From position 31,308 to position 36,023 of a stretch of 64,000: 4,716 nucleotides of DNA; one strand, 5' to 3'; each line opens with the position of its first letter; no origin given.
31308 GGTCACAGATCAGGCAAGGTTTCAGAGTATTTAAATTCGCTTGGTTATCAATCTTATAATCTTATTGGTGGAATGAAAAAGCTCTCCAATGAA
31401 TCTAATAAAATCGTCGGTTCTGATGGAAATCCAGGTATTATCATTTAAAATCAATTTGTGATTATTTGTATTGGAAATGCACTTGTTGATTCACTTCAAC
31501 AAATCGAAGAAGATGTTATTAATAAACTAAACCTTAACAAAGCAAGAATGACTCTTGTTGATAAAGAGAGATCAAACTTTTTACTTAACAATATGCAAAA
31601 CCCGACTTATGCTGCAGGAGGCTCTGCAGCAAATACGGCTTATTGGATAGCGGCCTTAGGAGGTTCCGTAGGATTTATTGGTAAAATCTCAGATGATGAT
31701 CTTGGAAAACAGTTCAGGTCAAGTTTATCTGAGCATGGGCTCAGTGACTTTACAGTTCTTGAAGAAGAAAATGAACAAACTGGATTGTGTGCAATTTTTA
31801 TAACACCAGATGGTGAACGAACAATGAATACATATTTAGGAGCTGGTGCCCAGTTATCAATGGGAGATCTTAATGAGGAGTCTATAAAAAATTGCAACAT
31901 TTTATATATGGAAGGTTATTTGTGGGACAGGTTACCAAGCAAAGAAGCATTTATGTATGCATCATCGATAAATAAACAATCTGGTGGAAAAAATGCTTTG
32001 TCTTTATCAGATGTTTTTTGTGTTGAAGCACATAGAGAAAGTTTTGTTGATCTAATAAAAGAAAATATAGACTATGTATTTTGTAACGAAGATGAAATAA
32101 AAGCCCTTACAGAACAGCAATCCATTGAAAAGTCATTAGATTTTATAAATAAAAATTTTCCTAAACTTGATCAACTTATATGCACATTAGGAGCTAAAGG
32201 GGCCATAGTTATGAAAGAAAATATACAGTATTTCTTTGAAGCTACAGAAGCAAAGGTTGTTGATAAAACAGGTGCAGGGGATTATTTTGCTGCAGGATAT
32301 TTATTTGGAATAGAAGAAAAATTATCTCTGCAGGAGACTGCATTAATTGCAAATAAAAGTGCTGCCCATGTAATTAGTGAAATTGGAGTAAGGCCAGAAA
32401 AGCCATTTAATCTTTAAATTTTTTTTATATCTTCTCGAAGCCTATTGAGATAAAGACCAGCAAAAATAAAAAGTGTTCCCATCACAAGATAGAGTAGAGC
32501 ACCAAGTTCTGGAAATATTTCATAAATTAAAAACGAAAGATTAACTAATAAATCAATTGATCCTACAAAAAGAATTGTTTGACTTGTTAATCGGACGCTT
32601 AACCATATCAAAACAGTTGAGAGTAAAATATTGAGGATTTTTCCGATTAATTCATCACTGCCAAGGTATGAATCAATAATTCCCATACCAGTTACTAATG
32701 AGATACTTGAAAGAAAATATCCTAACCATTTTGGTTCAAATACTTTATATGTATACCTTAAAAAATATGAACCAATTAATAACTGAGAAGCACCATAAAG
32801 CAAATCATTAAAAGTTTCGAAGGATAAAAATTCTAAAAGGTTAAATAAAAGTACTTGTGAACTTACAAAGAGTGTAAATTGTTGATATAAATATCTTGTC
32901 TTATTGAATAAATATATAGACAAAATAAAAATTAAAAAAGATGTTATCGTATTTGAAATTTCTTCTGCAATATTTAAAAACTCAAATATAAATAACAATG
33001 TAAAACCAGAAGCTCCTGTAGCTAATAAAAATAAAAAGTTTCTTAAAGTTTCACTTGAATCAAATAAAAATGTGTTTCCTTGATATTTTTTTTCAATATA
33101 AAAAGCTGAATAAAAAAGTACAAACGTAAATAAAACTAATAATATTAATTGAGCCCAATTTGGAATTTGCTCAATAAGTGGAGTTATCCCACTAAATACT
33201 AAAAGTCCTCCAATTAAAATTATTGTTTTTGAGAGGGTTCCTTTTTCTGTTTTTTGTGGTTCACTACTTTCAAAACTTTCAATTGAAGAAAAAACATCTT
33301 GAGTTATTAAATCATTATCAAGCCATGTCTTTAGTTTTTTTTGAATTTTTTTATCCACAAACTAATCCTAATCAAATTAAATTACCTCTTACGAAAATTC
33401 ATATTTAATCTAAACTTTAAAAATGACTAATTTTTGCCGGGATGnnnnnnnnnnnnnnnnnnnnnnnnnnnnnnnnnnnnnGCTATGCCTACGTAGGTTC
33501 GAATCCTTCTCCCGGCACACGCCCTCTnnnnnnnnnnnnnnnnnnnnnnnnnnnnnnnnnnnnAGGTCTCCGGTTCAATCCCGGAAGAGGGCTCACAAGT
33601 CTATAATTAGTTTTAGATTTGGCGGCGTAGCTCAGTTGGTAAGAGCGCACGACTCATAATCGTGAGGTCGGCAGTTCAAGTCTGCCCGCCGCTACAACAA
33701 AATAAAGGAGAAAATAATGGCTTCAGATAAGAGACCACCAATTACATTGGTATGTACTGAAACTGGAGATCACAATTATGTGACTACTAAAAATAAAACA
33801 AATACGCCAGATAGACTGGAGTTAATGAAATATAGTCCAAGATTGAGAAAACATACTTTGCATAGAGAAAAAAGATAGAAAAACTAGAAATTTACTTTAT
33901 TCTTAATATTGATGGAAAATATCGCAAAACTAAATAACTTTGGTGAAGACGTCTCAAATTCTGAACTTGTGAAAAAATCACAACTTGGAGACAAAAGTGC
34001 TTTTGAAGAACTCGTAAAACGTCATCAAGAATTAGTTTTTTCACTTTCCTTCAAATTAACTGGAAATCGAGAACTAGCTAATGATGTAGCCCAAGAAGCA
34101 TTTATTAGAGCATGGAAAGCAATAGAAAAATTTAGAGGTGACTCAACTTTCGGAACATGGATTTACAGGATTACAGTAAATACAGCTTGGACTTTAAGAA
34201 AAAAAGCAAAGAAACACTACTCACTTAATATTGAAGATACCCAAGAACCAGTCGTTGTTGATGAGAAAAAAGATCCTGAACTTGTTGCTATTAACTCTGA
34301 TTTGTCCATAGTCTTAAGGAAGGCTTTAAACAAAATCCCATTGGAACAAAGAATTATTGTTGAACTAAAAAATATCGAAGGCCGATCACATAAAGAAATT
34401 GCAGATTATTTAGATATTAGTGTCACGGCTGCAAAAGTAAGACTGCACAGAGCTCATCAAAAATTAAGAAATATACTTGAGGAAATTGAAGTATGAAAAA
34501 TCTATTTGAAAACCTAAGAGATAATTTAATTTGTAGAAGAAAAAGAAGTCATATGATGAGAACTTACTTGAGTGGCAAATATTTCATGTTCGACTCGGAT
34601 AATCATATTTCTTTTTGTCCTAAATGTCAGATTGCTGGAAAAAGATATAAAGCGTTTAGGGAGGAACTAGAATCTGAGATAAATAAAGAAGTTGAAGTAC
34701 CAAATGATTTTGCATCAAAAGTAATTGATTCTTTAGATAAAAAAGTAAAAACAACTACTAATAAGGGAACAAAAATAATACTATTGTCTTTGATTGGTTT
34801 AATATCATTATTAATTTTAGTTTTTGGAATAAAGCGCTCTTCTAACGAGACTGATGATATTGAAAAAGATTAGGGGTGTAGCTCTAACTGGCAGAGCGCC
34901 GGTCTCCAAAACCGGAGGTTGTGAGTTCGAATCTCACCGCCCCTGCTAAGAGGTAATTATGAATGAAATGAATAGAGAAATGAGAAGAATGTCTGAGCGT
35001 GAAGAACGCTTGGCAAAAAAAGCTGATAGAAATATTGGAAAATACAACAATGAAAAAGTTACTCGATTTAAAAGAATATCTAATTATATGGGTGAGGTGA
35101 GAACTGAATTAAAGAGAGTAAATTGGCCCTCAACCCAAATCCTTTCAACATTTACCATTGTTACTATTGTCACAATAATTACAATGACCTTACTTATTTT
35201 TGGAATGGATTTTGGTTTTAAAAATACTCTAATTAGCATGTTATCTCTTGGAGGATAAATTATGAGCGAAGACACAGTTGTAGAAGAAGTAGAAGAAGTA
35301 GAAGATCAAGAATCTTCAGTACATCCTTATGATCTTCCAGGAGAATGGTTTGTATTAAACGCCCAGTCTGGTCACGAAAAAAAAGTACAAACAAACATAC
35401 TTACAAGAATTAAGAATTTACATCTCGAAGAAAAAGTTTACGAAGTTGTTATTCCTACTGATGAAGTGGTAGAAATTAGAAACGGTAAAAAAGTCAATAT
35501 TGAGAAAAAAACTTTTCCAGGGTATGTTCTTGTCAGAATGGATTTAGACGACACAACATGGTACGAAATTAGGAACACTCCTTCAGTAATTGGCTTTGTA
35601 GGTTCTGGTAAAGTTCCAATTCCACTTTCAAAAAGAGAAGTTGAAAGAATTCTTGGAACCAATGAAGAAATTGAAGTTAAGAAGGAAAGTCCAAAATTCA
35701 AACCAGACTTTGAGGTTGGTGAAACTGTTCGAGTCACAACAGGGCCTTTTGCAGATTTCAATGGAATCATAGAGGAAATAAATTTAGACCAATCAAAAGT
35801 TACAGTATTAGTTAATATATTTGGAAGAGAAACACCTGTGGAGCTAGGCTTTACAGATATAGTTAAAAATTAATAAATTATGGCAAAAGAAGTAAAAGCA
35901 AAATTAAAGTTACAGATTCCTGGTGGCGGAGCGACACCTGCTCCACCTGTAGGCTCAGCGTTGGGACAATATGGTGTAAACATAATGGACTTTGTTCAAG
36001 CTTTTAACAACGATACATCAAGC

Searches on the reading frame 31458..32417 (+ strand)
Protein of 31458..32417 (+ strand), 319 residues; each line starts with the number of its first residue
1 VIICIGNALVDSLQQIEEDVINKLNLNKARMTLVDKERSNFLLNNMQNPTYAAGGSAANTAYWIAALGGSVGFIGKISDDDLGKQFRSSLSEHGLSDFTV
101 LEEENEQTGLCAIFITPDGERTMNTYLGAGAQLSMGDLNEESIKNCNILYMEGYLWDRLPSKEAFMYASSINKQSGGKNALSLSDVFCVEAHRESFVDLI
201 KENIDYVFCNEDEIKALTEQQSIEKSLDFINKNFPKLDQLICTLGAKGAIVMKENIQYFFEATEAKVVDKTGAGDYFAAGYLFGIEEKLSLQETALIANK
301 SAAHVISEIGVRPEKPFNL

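Call 62: search_protein_families(library=pfam, proteins=[window:31458-32417:+], max_evalue=0.00001)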
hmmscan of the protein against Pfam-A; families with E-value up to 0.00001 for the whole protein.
window:31458-32417:+ (319 aa): 1 family
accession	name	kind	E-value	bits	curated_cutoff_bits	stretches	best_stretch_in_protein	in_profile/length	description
PF00294.29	PfkB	-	3.9e-50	171.3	25.8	1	44-313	26-297/302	pfkB family carbohydrate kinase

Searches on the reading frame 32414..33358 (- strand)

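Call 62: search_protein_families(library=pfam, proteins=[window:32414-33358:-], max_evalue=0.00001)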
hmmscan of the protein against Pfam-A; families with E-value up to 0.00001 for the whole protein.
window:32414-33358:- (314 aa): 1 family
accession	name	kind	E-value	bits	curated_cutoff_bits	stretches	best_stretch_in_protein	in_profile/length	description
PF09925.14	DUF2157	-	3.1e-08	33.9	32.4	1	11-153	2-141/146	Predicted membrane protein (DUF2157)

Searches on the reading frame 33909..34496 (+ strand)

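Call 81: search_protein_families(library=pfam, proteins=[window:33909-34496:+], max_evalue=1e-10)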
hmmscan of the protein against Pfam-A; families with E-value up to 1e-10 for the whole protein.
window:33909-34496:+ (195 aa): 2 families
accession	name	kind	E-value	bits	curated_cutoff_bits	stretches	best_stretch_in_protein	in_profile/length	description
PF04542.20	Sigma70_r2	-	1.9e-18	66.4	24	1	35-101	1-69/71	Sigma-70 region 2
PF08281.18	Sigma70_r4_2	-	4.7e-14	52.2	25.7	1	136-186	4-54/54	Sigma-70, region 4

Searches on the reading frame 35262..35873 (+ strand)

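Call 81: search_protein_families(library=pfam, proteins=[window:35262-35873:+], max_evalue=1e-10)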
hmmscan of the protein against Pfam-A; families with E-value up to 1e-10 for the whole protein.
window:35262-35873:+ (203 aa): 1 family
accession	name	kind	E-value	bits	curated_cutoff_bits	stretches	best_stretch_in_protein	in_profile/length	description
PF02357.24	NusG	-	4e-30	104.6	22.2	1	28-131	2-93/93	Transcription termination factor nusG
